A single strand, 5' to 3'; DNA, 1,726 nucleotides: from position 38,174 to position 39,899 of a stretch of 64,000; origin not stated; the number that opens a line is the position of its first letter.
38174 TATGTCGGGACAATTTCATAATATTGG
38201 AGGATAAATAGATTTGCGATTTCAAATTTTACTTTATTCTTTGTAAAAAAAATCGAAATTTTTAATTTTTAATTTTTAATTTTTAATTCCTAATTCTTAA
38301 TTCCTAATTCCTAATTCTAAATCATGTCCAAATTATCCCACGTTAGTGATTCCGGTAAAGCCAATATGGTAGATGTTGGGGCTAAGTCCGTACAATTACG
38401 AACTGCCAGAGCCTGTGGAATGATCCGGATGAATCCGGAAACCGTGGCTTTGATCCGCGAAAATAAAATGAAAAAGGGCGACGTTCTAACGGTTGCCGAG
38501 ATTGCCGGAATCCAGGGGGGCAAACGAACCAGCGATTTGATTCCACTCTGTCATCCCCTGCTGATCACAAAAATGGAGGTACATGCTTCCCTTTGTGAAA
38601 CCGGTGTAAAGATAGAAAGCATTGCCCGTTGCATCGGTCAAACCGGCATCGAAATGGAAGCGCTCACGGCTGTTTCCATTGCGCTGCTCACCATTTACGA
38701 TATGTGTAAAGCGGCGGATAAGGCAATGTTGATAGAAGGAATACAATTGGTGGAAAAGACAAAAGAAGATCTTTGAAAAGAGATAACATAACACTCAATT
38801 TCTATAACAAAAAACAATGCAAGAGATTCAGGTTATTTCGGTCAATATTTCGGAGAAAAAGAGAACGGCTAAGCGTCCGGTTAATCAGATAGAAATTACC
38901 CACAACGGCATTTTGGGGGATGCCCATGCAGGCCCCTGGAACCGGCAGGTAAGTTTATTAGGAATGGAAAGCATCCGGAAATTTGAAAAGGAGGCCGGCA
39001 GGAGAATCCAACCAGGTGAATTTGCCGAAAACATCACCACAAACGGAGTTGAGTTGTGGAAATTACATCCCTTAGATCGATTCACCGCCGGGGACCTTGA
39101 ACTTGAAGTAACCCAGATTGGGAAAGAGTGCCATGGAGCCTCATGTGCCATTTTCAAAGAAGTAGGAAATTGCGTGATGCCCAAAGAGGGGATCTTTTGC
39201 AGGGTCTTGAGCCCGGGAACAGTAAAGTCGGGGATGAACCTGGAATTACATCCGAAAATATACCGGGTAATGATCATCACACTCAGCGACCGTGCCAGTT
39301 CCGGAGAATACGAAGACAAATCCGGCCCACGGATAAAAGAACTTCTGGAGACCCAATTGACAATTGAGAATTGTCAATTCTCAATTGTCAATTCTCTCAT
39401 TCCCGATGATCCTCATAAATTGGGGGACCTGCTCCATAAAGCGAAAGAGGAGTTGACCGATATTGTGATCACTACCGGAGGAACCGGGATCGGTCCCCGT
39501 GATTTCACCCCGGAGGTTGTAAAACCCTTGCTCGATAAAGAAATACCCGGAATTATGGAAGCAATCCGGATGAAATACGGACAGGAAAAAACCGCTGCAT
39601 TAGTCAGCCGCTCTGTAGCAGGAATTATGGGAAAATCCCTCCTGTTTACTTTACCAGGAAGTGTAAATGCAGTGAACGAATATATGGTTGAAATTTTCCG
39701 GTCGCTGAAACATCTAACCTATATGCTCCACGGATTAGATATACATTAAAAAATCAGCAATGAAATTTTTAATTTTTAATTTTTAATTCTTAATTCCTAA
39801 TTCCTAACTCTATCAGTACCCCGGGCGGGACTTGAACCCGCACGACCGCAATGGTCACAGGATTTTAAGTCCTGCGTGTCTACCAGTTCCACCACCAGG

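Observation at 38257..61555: Dispersed family of G-free heptanucleotide tandem arrays occupying intergenic gaps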

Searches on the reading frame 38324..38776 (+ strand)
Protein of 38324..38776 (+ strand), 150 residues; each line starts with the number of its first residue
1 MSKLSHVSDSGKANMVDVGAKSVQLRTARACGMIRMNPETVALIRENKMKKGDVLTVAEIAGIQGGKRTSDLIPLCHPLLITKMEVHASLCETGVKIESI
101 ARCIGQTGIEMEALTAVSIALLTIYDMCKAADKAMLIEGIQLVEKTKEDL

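Call 10: find_encoding_contigs(protein=window:38324-38776:+, flank=10000, max_places=10)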
Protein window:38324-38776:+ (150 aa): 2 contigs read that carry it; 2 places shown.
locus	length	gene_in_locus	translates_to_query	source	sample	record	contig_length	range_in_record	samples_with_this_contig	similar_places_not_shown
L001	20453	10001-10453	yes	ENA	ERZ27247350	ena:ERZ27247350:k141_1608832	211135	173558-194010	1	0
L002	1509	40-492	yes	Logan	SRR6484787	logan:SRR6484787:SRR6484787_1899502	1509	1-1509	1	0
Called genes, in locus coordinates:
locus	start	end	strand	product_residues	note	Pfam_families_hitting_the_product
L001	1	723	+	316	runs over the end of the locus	PF13531:SBP_bac_11, PF01547:SBP_bac_1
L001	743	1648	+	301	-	-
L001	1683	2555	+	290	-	PF18962:Por_Secre_tail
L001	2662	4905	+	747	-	PF13620:CarboxypepD_reg, PF13715:CarbopepD_reg_2, PF07715:Plug, PF00593:TonB_dep_Rec_b-barrel, PF14905:OMP_b-brl_3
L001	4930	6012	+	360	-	-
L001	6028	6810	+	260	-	PF00528:BPD_transp_1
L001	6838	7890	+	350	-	PF00005:ABC_tran, PF13304:AAA_21 (faint), PF03459:TOBE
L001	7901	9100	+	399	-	PF03453:MoeA_N, PF00994:MoCF_biosynth, PF03454:MoeA_C (weak)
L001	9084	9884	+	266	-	PF04055:Radical_SAM, PF13353:Fer4_12 (weak), PF06463:Mob_synth_C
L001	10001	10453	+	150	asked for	PF01967:MoaC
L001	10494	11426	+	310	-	PF03473:MOSC, PF00994:MoCF_biosynth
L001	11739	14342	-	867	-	PF01624:MutS_I, PF05188:MutS_II, PF05192:MutS_III, PF05190:MutS_IV, PF00488:MutS_V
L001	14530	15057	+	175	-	PF00588:SpoU_methylase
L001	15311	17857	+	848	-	PF00515:TPR_1 (faint), PF07719:TPR_2 (faint), PF13431:TPR_17 (faint), PF13432:TPR_16 (faint), PF14559:TPR_19 (faint), PF13181:TPR_8 (faint)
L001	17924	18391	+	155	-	PF01288:HPPK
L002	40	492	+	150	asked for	PF01967:MoaC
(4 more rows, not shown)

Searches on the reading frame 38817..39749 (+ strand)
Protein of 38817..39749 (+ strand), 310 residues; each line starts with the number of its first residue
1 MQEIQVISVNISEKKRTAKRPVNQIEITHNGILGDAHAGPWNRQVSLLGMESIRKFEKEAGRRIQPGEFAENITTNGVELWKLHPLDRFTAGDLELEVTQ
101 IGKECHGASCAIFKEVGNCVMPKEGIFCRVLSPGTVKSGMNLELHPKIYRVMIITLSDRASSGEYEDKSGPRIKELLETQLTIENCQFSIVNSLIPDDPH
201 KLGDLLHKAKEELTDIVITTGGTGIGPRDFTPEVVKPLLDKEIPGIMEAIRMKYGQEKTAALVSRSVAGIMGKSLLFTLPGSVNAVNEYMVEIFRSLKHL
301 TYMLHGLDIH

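Call 19: search_solved_structures(query=window:38817-39749:+, show_alignments=2)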
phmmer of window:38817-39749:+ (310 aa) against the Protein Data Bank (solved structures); distinct sequences matched with E-value up to 0.001: 38.
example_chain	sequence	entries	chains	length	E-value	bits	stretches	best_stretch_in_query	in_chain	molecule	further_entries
1o8q_A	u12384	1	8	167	4.1e-27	98.2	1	149-305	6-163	MOLYBDOPTERIN BIOSYNTHESIS CNX1 PROTEIN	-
1uux_A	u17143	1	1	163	7.8e-27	97.3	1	149-300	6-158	MOLYBDOPTERIN BIOSYNTHESIS CNX1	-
1eav_A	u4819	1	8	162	8.4e-27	97.2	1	149-300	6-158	MOLYBDOPTERIN BIOSYNTHESIS CNX1 PROTEIN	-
1uuy_A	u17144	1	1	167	1.1e-26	96.9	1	149-305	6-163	MOLYBDOPTERIN BIOSYNTHESIS CNX1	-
1o8n_A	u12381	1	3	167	2e-26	95.9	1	149-305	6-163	MOLYBDOPTERIN BIOSYNTHESIS CNX1 PROTEIN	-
1o8o_A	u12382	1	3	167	2.8e-26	95.5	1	149-305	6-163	MOLYBDOPTERIN BIOSYNTHESIS CNX1 PROTEIN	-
9s3f_A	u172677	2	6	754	4.1e-25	91.6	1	138-304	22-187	Isoform 5 of Gephyrin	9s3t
2is8_A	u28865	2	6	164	3.4e-24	88.6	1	149-304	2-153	Molybdopterin biosynthesis enzyme, MoaB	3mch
3oi9_A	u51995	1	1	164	1e-23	87.1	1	152-307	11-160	Molybdenum cofactor synthesis domain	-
3pzy_A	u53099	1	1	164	1.2e-23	86.8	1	152-307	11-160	Mog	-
4lhb_A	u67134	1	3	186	5.4e-23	84.7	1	145-299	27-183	Molybdopterin adenylyltransferase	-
4twg_A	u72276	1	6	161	2.3e-22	82.6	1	152-294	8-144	Molybdopterin biosynthesis Mog protein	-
3k6a_A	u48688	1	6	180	2.5e-22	82.5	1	150-305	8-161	Molybdenum cofactor biosynthesis protein Mog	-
2f7w_A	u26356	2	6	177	2.5e-22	82.5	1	150-305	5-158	molybdenum cofactor biosynthesis protein Mog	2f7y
4xcw_A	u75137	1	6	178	4.1e-22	81.8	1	151-302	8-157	Molybdopterin adenylyltransferase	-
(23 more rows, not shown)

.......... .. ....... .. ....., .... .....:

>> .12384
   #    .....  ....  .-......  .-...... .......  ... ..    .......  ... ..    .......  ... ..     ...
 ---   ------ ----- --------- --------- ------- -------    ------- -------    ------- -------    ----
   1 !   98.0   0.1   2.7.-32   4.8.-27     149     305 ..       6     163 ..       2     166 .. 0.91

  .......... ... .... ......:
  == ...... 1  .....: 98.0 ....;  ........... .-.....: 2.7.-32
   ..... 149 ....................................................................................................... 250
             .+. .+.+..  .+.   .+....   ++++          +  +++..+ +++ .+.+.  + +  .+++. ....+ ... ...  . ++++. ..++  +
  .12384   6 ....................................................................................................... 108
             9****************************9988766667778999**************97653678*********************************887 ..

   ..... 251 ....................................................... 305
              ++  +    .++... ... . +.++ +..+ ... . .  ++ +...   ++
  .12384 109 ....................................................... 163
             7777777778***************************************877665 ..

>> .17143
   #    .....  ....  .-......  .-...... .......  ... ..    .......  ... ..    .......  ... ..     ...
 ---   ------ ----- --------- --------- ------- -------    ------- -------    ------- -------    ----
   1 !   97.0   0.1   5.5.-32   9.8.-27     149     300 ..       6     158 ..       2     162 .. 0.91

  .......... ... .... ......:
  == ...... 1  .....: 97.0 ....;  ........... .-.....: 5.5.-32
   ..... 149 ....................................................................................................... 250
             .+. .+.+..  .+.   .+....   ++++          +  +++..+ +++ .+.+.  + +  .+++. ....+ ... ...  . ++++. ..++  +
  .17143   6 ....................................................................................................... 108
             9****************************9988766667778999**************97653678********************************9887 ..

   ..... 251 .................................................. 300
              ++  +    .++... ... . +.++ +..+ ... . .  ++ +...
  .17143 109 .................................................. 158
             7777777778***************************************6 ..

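Call 64: find_related_loci(query=window:38817-39749:+, collection=metagenome_contigs, flank=10000)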
Query window:38817-39749:+ (310 aa) in metagenome_contigs; peptide patterns used: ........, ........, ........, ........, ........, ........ (x = any residue, [..] = any of these).
599 stretches matched a pattern (row limit reached: there are more); 481 encode a relative of the query (tblastn E <= 1e-3); the best 80 are kept; 80 distinct loci.
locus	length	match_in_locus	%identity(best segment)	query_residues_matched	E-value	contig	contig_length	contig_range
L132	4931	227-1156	76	1-310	2e-165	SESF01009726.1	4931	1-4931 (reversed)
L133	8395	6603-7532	75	1-310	7e-162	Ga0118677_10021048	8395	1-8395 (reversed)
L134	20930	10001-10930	75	1-310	2e-161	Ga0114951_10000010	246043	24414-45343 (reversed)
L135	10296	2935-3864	75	1-310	2e-161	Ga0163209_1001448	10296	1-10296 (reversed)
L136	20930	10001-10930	75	1-310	3e-160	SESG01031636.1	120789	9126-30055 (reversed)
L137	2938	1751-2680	75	1-310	3e-168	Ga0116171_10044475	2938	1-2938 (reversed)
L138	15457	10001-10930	75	1-310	1e-158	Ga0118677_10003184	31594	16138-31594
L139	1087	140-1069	73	1-310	4e-174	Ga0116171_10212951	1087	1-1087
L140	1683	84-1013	74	1-310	2e-170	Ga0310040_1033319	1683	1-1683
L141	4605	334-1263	73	1-310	3e-160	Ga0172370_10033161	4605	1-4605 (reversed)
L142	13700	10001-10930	73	1-310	2e-154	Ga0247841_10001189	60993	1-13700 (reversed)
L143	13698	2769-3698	72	1-310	5e-154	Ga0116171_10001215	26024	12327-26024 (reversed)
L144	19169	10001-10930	73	1-310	1e-153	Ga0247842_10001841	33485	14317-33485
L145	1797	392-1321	72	1-310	1e-165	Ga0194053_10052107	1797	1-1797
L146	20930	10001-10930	71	1-310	3e-152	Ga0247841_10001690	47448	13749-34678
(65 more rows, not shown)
